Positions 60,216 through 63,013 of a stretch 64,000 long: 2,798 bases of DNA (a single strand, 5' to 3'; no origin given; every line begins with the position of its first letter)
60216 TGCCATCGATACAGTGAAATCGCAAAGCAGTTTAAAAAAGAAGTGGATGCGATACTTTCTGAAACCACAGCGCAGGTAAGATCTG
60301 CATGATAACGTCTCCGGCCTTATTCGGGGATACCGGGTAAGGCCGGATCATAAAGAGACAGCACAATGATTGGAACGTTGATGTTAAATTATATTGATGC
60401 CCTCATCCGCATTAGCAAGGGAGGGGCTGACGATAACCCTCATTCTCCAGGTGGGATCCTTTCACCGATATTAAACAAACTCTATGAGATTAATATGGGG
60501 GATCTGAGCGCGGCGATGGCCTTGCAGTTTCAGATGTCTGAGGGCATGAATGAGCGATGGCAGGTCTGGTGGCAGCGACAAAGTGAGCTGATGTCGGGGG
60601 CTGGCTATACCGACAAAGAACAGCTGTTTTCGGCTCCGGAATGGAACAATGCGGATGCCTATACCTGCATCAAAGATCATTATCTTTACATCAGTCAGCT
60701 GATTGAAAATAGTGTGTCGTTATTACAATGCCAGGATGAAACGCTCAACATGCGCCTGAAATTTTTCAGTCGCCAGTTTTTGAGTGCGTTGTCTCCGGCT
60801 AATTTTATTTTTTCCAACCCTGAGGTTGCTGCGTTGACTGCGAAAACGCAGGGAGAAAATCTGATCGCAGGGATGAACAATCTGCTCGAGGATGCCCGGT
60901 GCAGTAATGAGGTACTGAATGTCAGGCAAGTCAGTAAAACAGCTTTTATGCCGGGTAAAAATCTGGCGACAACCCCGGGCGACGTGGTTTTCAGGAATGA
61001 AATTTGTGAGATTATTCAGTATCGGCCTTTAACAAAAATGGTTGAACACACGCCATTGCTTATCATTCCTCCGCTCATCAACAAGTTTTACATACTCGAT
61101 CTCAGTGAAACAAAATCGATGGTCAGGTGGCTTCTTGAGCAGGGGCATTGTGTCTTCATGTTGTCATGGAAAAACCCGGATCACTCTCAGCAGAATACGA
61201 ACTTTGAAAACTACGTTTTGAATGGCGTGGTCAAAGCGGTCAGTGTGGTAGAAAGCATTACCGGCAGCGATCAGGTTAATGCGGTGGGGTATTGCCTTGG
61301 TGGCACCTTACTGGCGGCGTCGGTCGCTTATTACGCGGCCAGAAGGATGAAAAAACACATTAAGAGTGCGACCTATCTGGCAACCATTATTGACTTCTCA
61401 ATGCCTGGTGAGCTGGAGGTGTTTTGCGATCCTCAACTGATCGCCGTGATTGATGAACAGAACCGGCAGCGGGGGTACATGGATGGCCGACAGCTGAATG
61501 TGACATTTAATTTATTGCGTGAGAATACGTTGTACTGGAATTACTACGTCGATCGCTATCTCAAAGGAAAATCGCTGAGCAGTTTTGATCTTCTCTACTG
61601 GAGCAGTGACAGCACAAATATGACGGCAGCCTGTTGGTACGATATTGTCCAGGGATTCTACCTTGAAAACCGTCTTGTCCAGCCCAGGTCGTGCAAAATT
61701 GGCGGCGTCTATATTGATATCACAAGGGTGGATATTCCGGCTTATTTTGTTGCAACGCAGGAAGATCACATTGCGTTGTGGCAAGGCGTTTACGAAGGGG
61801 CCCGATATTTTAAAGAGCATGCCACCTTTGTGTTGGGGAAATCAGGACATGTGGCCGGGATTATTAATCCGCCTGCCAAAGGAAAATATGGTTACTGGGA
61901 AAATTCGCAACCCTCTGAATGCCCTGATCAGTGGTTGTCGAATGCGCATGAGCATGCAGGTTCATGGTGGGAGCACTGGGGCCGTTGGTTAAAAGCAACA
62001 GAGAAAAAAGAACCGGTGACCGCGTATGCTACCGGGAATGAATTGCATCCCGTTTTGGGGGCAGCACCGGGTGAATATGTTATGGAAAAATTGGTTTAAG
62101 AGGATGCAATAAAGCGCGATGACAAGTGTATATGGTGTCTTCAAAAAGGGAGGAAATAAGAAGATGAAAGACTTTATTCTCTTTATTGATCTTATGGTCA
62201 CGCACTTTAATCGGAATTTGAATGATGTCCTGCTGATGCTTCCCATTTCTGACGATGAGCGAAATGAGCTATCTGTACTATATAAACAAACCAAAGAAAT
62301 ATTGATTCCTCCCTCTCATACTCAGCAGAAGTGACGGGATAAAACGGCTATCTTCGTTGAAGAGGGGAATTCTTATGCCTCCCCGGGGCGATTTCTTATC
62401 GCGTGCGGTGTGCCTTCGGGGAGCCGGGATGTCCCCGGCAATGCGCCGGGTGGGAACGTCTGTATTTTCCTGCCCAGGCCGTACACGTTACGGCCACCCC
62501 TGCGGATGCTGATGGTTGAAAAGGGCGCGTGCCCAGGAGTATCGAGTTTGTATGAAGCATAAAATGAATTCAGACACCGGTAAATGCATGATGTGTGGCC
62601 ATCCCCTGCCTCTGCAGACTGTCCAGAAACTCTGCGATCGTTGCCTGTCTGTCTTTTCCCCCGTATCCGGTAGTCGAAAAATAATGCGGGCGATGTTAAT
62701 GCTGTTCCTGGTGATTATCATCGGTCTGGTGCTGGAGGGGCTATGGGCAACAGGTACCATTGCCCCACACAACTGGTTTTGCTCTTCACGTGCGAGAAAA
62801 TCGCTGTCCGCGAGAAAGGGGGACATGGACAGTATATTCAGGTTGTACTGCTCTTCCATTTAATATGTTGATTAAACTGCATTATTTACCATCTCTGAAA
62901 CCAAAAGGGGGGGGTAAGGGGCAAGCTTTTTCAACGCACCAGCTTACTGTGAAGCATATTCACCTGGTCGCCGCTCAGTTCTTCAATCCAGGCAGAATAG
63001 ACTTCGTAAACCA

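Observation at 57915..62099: Complete phaB-phaA-phasin-phaC polyhydroxyalkanoate synthesis cluster on an enterobacterial plasmid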

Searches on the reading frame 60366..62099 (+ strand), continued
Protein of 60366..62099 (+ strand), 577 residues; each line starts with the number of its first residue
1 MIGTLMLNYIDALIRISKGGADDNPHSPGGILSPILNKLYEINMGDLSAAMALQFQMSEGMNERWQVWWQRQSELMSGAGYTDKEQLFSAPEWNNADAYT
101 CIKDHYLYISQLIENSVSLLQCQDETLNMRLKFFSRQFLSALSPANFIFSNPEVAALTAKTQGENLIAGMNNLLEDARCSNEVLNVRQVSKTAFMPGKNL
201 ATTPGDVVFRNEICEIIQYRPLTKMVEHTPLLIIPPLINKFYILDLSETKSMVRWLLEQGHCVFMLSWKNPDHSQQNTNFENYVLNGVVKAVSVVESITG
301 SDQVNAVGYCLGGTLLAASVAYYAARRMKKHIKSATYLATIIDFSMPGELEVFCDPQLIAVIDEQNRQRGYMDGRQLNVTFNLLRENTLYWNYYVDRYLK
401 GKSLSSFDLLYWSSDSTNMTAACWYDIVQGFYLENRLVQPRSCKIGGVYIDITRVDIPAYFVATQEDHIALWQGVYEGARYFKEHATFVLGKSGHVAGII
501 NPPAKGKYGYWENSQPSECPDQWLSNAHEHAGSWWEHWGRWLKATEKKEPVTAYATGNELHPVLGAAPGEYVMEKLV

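Call 45: find_homologous_proteins(query=L002:6289-7113:+, max_evalue=1e-20)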
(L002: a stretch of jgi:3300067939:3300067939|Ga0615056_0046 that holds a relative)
Query L002:6289-7113:+ (275 aa): 3326 proteins with E <= 1e-20 among 4831 candidates; the best 120 are listed.
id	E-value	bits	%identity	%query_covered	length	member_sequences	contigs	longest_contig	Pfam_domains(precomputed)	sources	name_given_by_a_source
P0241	3.3e-178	609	100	100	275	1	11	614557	PF13531.12,PF01547.31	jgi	jgi:molybdate transport system substrate-binding protein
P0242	1.4e-107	377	67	94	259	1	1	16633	PF13531.12,PF01547.31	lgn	-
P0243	3.4e-106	373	68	89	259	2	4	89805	PF13531.12,PF01547.31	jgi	jgi:molybdate transport system substrate-binding protein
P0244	3.3e-100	353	64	90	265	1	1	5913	PF13531.12,PF01547.31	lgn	-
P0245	1.6e-97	344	61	92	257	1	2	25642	PF13531.12,PF01547.31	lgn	-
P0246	8.5e-97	342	61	92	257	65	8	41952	PF13531.12,PF01547.31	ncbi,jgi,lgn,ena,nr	ncbi:molybdate ABC transporter substrate-binding protein [Enterobacteriaceae bacterium ML5]|nr:molyb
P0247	1.8e-96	341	61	92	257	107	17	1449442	PF13531.12,PF01547.31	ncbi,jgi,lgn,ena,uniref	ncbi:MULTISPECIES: molybdate ABC transporter substrate-binding protein [Rahnella]|uniref:molybdate A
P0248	3.3e-96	340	63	90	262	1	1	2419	PF13531.12,PF01547.31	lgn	-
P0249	5.5e-96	339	61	92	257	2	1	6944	PF13531.12,PF01547.31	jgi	-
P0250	1.3e-95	338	62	92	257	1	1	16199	PF13531.12,PF01547.31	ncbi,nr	ncbi:molybdate ABC transporter periplasmic binding protein [Enterobacterales bacterium]|nr:molybdate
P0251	1.6e-95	338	61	92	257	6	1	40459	PF13531.12,PF01547.31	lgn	-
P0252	3.5e-95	337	62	92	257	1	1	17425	PF13531.12,PF01547.31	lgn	-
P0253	3.9e-94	333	61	92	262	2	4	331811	PF13531.12,PF01547.31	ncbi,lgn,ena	-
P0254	5.2e-94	333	60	92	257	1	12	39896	PF13531.12,PF01547.31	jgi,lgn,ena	-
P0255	6.7e-94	332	61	92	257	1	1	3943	PF13531.12,PF01547.31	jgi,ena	-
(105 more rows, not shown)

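Call 47: list_cluster_members(proteins=[P0001, window:60366-62096:+])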
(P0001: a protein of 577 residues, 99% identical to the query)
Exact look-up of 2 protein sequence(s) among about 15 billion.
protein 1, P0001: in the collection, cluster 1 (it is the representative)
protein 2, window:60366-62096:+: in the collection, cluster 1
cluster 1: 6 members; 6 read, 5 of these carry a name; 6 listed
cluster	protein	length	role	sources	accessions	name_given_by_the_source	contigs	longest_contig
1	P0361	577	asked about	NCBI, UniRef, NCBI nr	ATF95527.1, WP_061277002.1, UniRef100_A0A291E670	class I poly(R)-hydroxyalkanoic acid synthase [Cedecea neteri] | Class I poly(R)-hydroxyalkanoic acid synthase n=2 Tax=Cedecea neteri TaxID=158822 ...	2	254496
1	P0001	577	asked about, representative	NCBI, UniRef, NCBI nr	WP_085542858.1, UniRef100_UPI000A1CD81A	class I poly(R)-hydroxyalkanoic acid synthase [Cedecea sp. NFIX57] | class I poly(R)-hydroxyalkanoic acid synthase n=1 Tax=Cedecea sp. NFIX57 TaxID=1566286 ...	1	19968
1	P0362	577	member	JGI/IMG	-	polyhydroxyalkanoate synthase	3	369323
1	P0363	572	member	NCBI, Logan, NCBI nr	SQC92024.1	Poly-beta-hydroxybutyrate polymerase [Cedecea neteri]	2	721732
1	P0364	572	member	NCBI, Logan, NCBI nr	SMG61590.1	polyhydroxyalkanoate synthase [Cedecea sp. NFIX57]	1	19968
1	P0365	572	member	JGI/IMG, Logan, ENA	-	-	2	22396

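Call 49: find_encoding_contigs(protein=P0361, flank=10000, max_places=6)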
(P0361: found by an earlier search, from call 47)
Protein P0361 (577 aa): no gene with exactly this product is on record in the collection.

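Call 50: find_encoding_contigs(protein=P0362, flank=10000, max_places=4)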
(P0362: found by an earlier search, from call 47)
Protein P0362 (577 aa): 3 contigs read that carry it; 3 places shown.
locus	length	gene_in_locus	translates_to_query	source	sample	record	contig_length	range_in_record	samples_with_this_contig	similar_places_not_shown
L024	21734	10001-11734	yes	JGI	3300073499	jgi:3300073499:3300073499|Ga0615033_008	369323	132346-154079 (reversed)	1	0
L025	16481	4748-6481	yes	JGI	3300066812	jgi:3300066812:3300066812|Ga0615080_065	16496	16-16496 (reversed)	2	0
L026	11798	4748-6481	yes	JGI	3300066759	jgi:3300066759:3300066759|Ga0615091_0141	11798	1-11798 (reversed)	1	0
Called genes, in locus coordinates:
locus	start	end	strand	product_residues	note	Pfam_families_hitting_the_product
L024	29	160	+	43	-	-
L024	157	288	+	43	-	-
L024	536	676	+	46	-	-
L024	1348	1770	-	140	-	PF06890:Phage_Mu_Gp45 (weak), PF18715:Phage_spike (faint)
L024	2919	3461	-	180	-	-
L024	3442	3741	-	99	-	-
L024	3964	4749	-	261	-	PF13276:HTH_21, PF00665:rve, PF13683:rve_3, PF13333:rve_2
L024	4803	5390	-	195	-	PF01527:HTH_Tnp_1 (faint), PF08822:DUF1804 (faint), PF13384:HTH_23, PF13518:HTH_28, PF13551:HTH_29 (faint), PF13565:HTH_32 (faint), PF13518:HTH_28 (weak)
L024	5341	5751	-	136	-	-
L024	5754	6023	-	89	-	-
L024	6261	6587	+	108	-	-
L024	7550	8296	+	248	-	PF00106:adh_short, PF01370:Epimerase, PF08659:KR, PF16363:GDP_Man_Dehyd (weak), PF13561:adh_short_C2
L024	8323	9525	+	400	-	PF00108:Thiolase_N, PF02803:Thiolase_C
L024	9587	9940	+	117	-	PF09361:Phasin_2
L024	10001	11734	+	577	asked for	PF07167:PhaC_N, PF00561:Abhydrolase_1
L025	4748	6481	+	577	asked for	PF07167:PhaC_N, PF00561:Abhydrolase_1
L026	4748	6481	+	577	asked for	PF07167:PhaC_N, PF00561:Abhydrolase_1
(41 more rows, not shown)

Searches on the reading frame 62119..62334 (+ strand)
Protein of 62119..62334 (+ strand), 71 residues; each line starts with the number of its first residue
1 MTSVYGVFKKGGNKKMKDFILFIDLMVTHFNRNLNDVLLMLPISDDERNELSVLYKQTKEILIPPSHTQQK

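Call 23: search_protein_families(library=pfam, proteins=[window:62119-62334:+], max_evalue=0.001)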
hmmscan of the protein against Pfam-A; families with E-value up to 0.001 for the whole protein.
window:62119-62334:+ (71 aa): 0 families

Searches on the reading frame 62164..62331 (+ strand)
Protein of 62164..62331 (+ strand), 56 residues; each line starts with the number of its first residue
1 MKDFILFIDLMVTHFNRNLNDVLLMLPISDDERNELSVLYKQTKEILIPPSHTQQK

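Call 66: predict_structure(protein=window:62164-62331:+)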
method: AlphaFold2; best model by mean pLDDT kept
length: 56 residues; sequences in the alignment: 1
mean_pLDDT: 73.4   pTM: 0.32
mean pLDDT of the five models: 73.4, 71.4, 65.6, 64.4, 62.3
residues with pLDDT >= 90: 0; 70-90: 40; 50-70: 11; < 50: 5
segments of 3 or more residues with pLDDT < 50: 52-56
pLDDT, mean of each block of 10 residues (from residue 1): 74 81 75 85 70 45
secondary structure, 60 per line:
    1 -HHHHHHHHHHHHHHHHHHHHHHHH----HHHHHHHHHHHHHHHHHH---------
elements in order: H2-25 H30-47

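Call 67: search_protein_representatives(protein=window:62164-62331:+)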
Query: 56 residues. Proteins with E-value up to 0.001 (for the whole library): 4; up to 1e-10: 1; up to 1e-30: 0. The best 4 are listed.
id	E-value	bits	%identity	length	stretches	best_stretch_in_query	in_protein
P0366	6.9e-12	60.5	38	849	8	10-31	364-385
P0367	1.9e-10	56.1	61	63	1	2-45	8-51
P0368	2.6e-08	49.4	-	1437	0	-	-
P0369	1.5e-07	47.1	58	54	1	1-50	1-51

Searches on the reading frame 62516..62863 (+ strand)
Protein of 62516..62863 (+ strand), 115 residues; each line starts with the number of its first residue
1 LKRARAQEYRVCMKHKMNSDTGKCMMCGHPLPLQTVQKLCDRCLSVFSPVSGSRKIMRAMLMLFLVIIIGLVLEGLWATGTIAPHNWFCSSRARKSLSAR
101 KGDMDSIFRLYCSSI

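Call 23: search_protein_families(library=pfam, proteins=[window:62516-62863:+], max_evalue=0.001)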
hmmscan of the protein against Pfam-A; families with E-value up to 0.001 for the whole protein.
window:62516-62863:+ (115 aa): 1 family
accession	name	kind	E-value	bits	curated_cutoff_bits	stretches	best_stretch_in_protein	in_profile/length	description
PF09889.16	DUF2116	-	5.9e-06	26.6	26.8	1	24-72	6-51/59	Probable treble clef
